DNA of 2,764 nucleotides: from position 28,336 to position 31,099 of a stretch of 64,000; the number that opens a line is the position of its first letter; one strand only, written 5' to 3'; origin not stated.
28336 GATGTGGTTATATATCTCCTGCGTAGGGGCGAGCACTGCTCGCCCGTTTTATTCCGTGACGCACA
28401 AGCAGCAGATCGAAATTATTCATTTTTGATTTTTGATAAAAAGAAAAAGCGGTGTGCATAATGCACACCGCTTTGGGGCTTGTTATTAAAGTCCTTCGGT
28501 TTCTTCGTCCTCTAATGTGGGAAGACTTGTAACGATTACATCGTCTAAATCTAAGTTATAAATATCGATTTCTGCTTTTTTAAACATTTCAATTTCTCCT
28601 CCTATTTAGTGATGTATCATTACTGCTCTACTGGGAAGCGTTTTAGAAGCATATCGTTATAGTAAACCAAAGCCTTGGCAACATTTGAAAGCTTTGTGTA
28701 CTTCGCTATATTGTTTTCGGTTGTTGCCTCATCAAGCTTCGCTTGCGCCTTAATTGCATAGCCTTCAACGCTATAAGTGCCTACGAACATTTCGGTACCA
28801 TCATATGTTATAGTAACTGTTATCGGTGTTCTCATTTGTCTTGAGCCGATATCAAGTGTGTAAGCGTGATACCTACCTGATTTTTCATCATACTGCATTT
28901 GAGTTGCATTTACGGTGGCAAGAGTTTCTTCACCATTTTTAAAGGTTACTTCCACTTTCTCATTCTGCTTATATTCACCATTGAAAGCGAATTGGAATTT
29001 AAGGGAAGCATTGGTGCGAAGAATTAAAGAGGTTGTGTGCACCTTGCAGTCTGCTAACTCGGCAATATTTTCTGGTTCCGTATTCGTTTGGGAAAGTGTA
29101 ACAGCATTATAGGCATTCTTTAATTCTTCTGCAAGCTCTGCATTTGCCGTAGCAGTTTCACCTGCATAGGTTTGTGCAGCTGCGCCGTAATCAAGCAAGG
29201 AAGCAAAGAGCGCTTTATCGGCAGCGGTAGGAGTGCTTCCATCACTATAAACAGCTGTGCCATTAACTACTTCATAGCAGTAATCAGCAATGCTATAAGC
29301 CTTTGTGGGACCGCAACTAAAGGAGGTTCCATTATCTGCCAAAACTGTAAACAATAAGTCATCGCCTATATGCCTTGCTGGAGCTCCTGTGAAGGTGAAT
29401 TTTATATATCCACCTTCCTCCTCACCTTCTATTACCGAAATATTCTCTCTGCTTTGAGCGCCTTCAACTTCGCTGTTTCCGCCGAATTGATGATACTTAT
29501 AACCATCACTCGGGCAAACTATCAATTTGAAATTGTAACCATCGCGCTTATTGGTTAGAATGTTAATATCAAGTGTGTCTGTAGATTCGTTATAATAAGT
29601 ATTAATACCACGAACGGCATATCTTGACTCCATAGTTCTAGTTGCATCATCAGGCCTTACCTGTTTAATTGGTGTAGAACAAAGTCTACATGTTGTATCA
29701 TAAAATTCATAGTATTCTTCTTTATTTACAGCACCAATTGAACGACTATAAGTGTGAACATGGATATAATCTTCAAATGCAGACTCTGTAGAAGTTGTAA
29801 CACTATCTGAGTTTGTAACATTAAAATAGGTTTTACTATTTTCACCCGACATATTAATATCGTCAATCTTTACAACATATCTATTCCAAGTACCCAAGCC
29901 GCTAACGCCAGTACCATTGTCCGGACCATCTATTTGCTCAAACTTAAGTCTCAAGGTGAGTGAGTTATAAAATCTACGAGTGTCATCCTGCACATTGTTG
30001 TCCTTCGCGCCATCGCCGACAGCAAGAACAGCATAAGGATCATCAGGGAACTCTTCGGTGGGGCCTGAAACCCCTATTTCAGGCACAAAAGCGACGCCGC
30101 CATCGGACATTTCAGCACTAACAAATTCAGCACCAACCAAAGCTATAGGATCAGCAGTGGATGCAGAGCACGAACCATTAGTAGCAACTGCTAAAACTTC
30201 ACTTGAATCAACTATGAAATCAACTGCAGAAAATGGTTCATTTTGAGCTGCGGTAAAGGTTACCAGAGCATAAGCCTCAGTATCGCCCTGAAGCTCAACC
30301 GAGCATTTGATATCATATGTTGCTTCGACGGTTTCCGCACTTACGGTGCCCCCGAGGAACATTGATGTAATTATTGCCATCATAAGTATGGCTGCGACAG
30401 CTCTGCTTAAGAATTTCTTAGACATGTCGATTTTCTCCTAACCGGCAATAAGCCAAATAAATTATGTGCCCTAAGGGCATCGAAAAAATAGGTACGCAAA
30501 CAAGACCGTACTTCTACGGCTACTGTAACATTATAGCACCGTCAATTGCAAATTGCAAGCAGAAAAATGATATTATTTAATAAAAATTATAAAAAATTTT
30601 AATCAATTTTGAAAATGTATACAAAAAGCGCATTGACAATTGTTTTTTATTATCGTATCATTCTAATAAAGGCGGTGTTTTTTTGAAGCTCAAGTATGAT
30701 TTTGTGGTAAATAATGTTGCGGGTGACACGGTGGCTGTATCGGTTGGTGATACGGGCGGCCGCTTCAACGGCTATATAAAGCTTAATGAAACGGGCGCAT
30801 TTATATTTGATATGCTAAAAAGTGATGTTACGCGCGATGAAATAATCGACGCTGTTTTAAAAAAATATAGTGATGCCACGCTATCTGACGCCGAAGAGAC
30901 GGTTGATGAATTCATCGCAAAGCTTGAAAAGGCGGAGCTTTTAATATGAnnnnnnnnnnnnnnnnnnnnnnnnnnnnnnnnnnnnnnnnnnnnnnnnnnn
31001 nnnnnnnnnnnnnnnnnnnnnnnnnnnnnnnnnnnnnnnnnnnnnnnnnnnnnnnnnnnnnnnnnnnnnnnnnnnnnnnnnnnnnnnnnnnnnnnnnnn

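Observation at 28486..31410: Candidate uncharacterised peptide/protein-processing module: PqqD-like RRE + anchorless SipW-type S26 peptidase, divergent from a secreted protein + acidic mini-ORF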

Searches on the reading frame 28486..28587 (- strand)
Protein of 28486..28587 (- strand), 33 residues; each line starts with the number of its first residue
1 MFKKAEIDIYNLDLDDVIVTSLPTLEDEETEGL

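Call 3: search_protein_families(library=pfam, proteins=[window:28486-28587:-], max_evalue=0.1)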
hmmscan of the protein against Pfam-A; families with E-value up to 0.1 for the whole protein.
window:28486-28587:- (33 aa): 0 families

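Call 4: search_protein_families(library=ncbifam, proteins=[window:28486-28587:-], max_evalue=0.1)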
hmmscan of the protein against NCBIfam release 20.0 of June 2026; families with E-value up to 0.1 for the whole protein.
window:28486-28587:- (33 aa): 0 families

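Call 84: search_protein_families(library=ncbifam, proteins=[window:28489-28587:-], max_evalue=5)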
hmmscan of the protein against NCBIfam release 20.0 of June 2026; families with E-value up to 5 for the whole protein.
seq(33 aa): 0 families

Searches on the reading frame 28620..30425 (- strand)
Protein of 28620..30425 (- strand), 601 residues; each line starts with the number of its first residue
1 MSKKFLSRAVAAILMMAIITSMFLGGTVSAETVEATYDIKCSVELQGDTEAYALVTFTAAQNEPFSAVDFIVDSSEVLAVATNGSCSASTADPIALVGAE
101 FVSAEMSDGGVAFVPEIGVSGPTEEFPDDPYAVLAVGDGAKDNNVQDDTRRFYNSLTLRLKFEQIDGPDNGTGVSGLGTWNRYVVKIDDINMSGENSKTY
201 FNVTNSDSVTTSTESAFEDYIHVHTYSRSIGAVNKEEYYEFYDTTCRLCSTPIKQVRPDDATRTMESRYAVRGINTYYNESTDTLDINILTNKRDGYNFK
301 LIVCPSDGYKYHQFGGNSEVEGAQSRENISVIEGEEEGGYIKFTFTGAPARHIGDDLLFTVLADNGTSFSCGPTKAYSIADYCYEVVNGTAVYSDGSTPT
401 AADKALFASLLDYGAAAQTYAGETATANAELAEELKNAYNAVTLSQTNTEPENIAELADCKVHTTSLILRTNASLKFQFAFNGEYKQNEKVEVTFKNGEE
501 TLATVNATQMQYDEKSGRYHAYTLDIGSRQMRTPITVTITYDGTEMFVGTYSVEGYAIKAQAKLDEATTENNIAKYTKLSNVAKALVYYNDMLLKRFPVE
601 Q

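Call 3: search_protein_families(library=pfam, proteins=[window:28620-30425:-], max_evalue=0.1)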
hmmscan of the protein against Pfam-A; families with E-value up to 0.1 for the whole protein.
window:28620-30425:- (601 aa): 3 families
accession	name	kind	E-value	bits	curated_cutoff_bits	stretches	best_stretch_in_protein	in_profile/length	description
PF00868.26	Transglut_N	-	0.05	14.5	27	0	461-553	18-109/114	Transglutaminase family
PF06920.19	DHR-2_Lobe_A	-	0.055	14.2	26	0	443-474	23-54/154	DHR-2, Lobe A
PF13315.11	DUF4085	-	0.064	13.3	24.1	0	433-499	95-163/205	Protein of unknown function (DUF4085)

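Call 4: search_protein_families(library=ncbifam, proteins=[window:28620-30425:-], max_evalue=0.1)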
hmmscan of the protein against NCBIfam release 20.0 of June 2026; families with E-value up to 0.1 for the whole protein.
window:28620-30425:- (601 aa): 0 families

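Call 65: find_homologous_proteins(query=window:28620-30425:-, max_evalue=0.001)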
Query window:28620-30425:- (601 aa): 3 proteins with E <= 0.001 among 8000 candidates.
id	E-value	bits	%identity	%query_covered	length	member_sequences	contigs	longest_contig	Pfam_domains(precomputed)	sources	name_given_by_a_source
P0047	0.0e+0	1335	100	100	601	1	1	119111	-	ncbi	-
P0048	7.0e-135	469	48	100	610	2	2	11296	-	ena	-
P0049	2.0e-94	335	40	100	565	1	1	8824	-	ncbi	-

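Call 66: find_encoding_contigs(protein=P0048, flank=8000, max_places=2)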
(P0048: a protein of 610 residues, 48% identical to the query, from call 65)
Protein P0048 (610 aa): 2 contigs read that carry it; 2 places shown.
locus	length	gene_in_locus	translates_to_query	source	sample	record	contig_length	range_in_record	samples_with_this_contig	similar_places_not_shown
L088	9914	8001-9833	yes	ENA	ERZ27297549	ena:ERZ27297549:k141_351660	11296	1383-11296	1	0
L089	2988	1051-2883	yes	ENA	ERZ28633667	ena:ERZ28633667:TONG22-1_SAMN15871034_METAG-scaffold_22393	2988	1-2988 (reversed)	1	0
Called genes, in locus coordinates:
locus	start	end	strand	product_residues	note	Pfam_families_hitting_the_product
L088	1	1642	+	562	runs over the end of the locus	PF03485:Arg_tRNA_synt_N, PF00750:tRNA-synt_1d, PF05746:DALR_1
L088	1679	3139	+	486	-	PF17767:NAPRTase_N, PF02749:QRPTase_N (weak), PF04095:NAPRTase, PF17956:NAPRTase_C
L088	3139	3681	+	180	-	-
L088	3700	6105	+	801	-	PF02190:LON_substr_bdg, PF00004:AAA, PF07728:AAA_5 (weak), PF22667:Lon_lid, PF05362:Lon_C, PF13541:ChlI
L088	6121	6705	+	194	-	PF03193:RsgA_GTPase (faint), PF01926:MMR_HSR1, PF02421:FeoB_N, PF00009:GTP_EFTU (weak)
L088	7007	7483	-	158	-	-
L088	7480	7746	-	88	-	PF05402:PqqD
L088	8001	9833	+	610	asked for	-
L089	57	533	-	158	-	-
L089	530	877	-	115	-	PF05402:PqqD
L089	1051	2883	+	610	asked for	-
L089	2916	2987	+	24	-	?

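Call 67: find_encoding_contigs(protein=P0047, flank=3000, max_places=1)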
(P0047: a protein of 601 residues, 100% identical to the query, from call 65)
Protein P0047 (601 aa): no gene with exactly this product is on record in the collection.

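Call 78: predict_structure(alignment_id=A6)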
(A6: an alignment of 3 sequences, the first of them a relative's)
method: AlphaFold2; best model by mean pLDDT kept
length: 601 residues; sequences in the alignment: 3
mean_pLDDT: 49.5   pTM: 0.36
mean pLDDT of the five models: 49.5, 48.0, 46.3, 45.2, 44.6
residues with pLDDT >= 90: 0; 70-90: 91; 50-70: 189; < 50: 321
segments of 3 or more residues with pLDDT < 50: 1-6, 14-30, 46-49, 123-126, 140-148, 167-180, 196-198, 208-217, 226-277, 289-340, 346-397, 406-458, 465-473, 589-601
pLDDT, mean of each block of 10 residues (from residue 1): 48 42 33 72 49 79 76 61 50 67 79 65 53 62 43 82 57 36 66 62 60 47 47 23 26 29 29 46 52 46 35 26 25 39 47 37 37 29 44 44 49 33 26 32 35 39 50 52 53 75 71 57 55 70 72 57 56 52 52 39 24
secondary structure, 60 per line:
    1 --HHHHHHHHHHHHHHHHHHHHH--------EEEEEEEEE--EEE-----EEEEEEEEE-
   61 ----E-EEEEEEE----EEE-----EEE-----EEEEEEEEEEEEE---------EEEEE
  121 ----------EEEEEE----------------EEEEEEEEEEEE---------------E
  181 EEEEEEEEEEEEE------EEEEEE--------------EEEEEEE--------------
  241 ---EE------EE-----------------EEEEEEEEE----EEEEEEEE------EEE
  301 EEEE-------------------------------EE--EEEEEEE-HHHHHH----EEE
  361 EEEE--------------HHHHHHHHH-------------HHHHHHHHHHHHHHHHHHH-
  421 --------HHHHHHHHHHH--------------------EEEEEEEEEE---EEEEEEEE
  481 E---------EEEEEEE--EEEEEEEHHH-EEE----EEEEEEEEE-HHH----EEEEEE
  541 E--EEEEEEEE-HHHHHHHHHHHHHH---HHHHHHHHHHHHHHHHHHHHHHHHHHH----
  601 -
elements in order: H3-23 E32-40 E43-45 E51-59 E67-73 E78-80 E86-88 E94-106 E116-120 E131-136 E153-164 E180-193 E200-205 E220-226 E271-279 E284-291 E298-304 E340-346 H348-353 E358-364 H379-387 H401-419 H429-439 E460-469 E473-481 E491-497 E500-506 E511-513 E518-526 E535-541 E544-551 H553-566 H570-596

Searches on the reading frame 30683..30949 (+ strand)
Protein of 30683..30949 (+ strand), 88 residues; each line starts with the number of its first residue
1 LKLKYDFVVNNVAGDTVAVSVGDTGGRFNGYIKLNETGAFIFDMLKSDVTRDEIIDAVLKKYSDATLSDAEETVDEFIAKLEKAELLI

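Call 3: search_protein_families(library=pfam, proteins=[window:30683-30949:+], max_evalue=0.1)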
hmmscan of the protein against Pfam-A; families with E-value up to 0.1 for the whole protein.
window:30683-30949:+ (88 aa): 3 families
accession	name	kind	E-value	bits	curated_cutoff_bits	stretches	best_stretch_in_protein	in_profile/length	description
PF05402.18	PqqD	-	5.4e-15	55.9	23.4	1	17-87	3-67/67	Coenzyme PQQ synthesis protein D (PqqD)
PF05184.20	SapB_1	-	0.016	15.6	25.2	0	41-60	13-32/38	Saposin-like type B, region 1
PF16937.10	T3SS_HrpK1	-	0.023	14.8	30.9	1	6-66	23-82/251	Type III secretion system translocator protein, HrpF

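Call 4: search_protein_families(library=ncbifam, proteins=[window:30683-30949:+], max_evalue=0.1)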
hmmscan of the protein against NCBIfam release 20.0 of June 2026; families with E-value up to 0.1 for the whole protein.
window:30683-30949:+ (88 aa): 6 families
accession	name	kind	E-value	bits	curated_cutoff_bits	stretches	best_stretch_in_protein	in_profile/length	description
NF033530.1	lasso_PqqD_Strm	exception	2e-08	34.4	70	1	29-86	21-77/78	lasso peptide biosynthesis PqqD family chaperone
NF033536.1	lasso_PqqD_Bac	exception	1.1e-07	31.9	80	1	5-87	10-86/88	lasso peptide biosynthesis PqqD family chaperone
TIGR03859.1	PQQ_PqqD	equivalog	0.00034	20.4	46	1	30-87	25-80/81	pyrroloquinoline quinone biosynthesis peptide chaperone PqqD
NF002535.0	PRK02079.1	equivalog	0.00048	19.9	101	1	29-80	33-82/92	pyrroloquinoline quinone biosynthesis peptide chaperone PqqD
NF050069.2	PqqD_rel_WgkC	exception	0.019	14.9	110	1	31-81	31-80/103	PqqD family peptide maturation chaperone WgkC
TIGR04248.1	SCM_PqqD_rel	equivalog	0.043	14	100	1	33-83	28-77/84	SynChlorMet cassette protein ScmD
